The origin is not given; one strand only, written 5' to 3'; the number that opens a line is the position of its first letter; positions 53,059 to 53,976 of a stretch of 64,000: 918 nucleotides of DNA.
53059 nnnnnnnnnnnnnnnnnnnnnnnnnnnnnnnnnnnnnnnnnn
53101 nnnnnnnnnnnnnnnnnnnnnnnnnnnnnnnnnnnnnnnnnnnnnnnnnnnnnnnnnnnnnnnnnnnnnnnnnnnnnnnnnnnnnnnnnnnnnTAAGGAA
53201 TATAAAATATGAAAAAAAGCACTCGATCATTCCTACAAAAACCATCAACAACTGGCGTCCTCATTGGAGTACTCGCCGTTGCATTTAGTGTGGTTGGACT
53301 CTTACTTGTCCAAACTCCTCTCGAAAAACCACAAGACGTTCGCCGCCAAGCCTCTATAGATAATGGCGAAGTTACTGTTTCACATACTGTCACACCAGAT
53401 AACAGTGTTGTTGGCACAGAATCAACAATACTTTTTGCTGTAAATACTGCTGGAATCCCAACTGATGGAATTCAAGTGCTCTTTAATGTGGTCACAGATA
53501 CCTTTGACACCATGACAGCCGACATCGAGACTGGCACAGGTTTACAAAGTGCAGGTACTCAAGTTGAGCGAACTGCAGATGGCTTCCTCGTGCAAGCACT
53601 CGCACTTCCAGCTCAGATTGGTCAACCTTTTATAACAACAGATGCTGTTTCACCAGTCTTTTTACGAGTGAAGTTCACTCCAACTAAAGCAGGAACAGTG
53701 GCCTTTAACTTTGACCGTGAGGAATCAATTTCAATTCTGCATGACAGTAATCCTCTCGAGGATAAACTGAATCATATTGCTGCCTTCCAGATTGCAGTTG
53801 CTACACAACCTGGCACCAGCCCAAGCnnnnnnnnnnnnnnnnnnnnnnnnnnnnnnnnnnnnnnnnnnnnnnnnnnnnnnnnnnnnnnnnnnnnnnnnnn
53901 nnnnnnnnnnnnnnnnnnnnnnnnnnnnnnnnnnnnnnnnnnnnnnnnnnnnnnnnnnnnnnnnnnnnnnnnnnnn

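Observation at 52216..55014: Adjacent dockerin-bearing protein and Cys-repeat surface protein: a candidate cell-surface docking pair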

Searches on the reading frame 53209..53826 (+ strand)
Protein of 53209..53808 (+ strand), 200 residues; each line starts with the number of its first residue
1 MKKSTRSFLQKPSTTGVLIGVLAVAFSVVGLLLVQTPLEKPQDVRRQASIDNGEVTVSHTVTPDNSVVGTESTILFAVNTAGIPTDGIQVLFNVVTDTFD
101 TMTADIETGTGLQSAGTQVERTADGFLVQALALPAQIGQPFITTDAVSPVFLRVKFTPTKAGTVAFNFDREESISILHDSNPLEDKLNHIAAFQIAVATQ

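Call 8: find_homologous_proteins(query=window:53209-53808:+, max_evalue=0.01)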
Query seq(200 aa) (200 aa): 1 proteins with E <= 0.01 among 1087 candidates.
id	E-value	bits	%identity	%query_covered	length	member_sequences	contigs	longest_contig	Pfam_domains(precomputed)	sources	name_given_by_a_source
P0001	4.2e-93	328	79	99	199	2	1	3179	-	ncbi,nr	ncbi:hypothetical protein KC721_03725, partial [Candidatus Woesebacteria bacterium]|nr:hypothetical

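Call 20: search_protein_representatives(protein=window:53314-53826:+)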
Query: 171 residues. Proteins with E-value up to 0.001 (for the whole library): 147; up to 1e-10: 91; up to 1e-30: 3. The best 147 are listed.
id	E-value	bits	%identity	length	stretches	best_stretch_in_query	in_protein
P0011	7.2e-79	279.4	77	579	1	1-171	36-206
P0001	4.8e-73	260.4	75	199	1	1-162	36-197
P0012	2.9e-34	134.5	45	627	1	1-170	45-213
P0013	5.3e-30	120.6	44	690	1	4-160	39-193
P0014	9.5e-30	119.8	44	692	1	2-161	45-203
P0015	1.3e-29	119.4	43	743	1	5-171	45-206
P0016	3.9e-29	117.8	39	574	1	8-171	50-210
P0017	4.6e-29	117.6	48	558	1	2-170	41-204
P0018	7.9e-29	116.8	42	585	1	2-168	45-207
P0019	8.9e-29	116.6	44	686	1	3-160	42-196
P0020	1.0e-28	116.5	46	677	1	3-161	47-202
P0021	2.4e-28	115.2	41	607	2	2-171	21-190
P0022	9.4e-28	113.3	40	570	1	2-169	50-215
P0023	9.4e-28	113.3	45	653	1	2-170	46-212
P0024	1.7e-27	112.5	43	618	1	3-171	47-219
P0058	2.5e-17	79.4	32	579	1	2-165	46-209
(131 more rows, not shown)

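Call 34: find_encoding_contigs(protein=P0012, flank=5000, max_places=2)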
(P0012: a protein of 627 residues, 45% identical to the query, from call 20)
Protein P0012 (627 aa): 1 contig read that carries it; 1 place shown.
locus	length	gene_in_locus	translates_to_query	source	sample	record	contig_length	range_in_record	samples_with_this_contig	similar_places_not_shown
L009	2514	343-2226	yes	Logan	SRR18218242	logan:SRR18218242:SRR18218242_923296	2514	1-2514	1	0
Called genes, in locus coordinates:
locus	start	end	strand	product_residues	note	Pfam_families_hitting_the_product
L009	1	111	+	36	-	?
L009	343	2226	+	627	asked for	-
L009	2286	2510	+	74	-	PF00584:SecE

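Call 35: find_encoding_contigs(protein=P0020, flank=5000, max_places=2)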
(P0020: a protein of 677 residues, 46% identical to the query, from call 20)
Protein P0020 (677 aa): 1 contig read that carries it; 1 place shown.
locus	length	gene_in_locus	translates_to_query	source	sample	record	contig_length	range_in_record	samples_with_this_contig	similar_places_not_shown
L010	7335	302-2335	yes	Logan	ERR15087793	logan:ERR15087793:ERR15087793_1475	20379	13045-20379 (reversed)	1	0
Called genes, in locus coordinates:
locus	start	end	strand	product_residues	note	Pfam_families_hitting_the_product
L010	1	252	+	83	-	?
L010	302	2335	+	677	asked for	-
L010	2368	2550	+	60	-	PF00584:SecE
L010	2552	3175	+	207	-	PF02357:NusG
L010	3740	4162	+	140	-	PF03946:Ribosomal_L11_N, PF00298:Ribosomal_L11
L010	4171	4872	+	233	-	PF00687:Ribosomal_L1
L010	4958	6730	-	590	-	PF07973:tRNA_SAD, PF00587:tRNA-synt_2b, PF03129:HGTP_anticodon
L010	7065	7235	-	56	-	-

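Call 36: find_encoding_contigs(protein=P0058, flank=5000, max_places=2)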
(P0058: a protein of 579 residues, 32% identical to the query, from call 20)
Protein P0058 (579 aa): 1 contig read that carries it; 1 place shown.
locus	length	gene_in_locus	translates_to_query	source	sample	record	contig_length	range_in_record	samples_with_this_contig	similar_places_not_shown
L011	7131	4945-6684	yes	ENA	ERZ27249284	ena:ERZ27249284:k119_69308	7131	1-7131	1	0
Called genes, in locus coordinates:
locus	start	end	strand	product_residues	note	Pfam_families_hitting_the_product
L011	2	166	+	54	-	?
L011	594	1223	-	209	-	PF07314:Lit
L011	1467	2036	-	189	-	-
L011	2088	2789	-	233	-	-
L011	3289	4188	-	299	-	PF00483:NTP_transferase, PF12804:NTP_transf_3 (weak)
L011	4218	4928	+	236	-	PF27854:Heavy_Cys_CGP (weak), PF00404:Dockerin_1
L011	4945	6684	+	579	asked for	-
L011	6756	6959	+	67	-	PF00584:SecE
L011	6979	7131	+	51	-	?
